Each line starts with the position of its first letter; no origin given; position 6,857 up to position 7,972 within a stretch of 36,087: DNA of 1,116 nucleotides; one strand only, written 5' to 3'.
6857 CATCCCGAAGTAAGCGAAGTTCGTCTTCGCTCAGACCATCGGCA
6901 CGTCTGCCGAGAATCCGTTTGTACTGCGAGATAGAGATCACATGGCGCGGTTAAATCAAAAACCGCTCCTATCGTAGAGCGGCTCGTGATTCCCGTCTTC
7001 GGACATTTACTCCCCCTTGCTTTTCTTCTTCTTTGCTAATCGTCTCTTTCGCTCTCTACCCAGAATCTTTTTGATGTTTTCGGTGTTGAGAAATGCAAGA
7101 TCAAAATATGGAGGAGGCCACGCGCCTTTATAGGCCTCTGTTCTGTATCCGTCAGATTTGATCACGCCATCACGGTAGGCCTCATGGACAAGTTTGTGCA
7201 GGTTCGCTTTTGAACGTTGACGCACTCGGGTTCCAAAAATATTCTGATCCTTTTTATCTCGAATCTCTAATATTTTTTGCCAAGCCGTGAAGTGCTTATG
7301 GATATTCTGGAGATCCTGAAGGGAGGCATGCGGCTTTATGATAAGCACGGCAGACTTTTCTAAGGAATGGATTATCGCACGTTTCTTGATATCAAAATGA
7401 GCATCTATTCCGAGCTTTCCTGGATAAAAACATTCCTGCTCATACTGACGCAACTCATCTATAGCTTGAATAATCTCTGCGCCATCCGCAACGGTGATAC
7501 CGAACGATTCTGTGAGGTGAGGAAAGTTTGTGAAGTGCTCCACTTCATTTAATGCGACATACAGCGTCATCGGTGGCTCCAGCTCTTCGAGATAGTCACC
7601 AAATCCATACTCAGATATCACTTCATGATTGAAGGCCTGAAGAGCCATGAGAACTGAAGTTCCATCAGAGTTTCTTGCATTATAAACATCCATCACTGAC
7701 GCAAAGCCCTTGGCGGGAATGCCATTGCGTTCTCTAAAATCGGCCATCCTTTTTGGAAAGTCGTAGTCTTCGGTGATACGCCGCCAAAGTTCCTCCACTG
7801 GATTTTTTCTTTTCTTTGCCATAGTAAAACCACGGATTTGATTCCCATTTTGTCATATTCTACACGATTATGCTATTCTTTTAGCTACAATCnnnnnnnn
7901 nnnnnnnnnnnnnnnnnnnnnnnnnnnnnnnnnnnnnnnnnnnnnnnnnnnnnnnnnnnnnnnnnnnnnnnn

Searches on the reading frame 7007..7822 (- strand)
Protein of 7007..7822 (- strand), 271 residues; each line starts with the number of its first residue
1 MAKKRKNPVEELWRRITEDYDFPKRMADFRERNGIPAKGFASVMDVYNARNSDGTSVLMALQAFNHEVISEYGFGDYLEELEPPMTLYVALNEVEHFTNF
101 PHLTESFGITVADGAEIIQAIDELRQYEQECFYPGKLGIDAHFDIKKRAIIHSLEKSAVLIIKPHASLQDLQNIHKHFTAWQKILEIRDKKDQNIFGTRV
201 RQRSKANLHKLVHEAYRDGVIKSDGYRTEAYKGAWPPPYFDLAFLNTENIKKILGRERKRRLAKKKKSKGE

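Call 10: search_protein_families(library=pfam, proteins=[window:7007-7822:-], max_evalue=0.01)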
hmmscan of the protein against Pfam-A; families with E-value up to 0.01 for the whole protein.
window:7007-7822:- (271 aa): 1 family
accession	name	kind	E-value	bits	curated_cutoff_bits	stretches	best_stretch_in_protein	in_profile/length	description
PF09404.15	C12orf66_like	-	0.00094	18.4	22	1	111-203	149-243/439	KICSTOR complex C12orf66 like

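Call 90: search_protein_families(library=phrogs, proteins=[window:7007-7822:-], max_evalue=0.01)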
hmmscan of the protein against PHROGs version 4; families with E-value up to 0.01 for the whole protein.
window:7007-7822:- (271 aa): 0 families
